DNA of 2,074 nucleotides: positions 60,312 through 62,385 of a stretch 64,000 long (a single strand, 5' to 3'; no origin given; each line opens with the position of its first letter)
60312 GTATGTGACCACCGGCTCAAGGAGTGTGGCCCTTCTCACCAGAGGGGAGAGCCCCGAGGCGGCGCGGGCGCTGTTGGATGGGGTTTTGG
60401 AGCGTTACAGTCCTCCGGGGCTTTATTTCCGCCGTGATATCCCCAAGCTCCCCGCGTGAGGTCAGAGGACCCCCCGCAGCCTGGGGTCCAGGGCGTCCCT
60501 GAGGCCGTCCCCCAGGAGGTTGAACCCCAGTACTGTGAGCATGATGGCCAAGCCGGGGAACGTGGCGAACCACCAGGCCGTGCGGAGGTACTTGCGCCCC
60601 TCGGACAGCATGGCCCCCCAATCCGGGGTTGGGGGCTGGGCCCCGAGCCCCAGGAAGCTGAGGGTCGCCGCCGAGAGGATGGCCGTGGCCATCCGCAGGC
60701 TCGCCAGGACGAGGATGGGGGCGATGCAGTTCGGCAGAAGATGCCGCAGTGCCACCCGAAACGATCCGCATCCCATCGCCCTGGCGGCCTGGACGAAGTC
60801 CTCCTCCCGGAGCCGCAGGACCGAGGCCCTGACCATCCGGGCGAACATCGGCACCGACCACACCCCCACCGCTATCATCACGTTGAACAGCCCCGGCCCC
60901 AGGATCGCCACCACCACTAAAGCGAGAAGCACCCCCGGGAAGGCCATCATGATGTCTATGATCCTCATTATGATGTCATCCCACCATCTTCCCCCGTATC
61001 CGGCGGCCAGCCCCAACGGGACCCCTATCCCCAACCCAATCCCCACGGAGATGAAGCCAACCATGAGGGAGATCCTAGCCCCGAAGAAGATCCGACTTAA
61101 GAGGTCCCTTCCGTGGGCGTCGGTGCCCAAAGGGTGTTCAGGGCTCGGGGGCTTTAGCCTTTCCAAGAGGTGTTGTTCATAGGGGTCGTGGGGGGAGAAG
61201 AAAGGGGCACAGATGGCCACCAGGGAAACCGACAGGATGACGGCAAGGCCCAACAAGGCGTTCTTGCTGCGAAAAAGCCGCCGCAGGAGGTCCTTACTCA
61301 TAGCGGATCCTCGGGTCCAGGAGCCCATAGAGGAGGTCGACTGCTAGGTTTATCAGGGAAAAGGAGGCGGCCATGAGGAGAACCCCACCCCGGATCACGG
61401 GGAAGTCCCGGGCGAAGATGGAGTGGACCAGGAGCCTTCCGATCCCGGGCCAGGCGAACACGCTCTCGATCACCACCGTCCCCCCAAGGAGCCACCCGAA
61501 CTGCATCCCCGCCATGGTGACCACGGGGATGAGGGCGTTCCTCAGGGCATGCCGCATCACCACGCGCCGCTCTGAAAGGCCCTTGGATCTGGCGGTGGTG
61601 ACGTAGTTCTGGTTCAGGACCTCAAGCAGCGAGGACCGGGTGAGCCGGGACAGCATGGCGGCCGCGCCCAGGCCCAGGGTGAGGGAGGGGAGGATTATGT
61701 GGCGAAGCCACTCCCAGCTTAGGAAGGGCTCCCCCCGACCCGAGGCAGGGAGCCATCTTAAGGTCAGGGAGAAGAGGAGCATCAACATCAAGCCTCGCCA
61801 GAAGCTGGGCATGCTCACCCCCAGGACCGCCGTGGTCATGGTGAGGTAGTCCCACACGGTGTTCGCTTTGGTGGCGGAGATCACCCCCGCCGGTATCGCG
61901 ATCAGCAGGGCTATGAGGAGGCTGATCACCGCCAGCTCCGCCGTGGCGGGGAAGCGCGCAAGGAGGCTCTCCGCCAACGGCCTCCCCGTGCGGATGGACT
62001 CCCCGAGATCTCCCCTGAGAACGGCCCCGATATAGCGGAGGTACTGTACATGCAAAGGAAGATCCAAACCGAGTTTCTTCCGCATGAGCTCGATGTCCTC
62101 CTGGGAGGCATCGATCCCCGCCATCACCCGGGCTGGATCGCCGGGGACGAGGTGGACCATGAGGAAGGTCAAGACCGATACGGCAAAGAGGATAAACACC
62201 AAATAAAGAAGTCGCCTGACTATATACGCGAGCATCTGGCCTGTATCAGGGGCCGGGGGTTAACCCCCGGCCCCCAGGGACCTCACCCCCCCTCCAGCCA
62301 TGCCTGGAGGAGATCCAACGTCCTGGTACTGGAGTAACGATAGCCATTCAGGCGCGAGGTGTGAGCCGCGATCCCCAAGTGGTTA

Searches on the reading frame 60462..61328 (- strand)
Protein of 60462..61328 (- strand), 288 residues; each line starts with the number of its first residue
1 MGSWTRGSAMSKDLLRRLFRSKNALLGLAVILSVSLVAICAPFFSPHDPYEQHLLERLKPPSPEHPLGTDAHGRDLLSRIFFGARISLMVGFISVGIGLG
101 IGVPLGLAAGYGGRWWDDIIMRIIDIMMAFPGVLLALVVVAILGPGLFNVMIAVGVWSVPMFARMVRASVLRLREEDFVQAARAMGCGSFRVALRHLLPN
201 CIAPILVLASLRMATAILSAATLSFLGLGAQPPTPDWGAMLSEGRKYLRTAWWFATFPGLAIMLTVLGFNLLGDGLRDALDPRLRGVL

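Call 45: search_protein_families(library=pfam, proteins=[window:60462-61328:-], max_evalue=0.00001)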
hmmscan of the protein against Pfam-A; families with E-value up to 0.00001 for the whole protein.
window:60462-61328:- (288 aa): 2 families
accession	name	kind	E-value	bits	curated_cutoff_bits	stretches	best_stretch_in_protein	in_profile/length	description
PF00528.27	BPD_transp_1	-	2e-37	129.2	26.4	1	102-285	1-183/184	Binding-protein-dependent transport system inner membrane component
PF12911.12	OppC_N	-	6.8e-15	55.1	23.9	1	12-61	4-53/53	N-terminal TM domain of oligopeptide transport permease C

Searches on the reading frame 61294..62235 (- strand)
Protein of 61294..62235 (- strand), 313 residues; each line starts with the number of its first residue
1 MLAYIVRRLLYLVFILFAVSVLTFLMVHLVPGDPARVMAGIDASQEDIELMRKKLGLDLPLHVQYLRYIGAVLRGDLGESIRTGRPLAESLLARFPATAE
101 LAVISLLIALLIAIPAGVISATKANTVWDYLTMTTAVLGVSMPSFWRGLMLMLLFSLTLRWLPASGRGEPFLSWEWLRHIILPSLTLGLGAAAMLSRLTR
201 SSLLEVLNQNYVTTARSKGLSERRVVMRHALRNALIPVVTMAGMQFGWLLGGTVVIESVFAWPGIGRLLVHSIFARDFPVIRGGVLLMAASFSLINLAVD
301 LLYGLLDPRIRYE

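Call 45: search_protein_families(library=pfam, proteins=[window:61294-62235:-], max_evalue=0.00001)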
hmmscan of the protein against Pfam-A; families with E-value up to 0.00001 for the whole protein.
window:61294-62235:- (313 aa): 2 families
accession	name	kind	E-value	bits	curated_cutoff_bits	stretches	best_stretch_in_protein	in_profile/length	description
PF00528.27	BPD_transp_1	-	1.1e-42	146.3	26.4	1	113-311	1-183/184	Binding-protein-dependent transport system inner membrane component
PF19300.4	BPD_transp_1_N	-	3.1e-18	66.5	23.8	1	1-96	1-108/114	Binding-prot-dependent transport system membrane comp, N-term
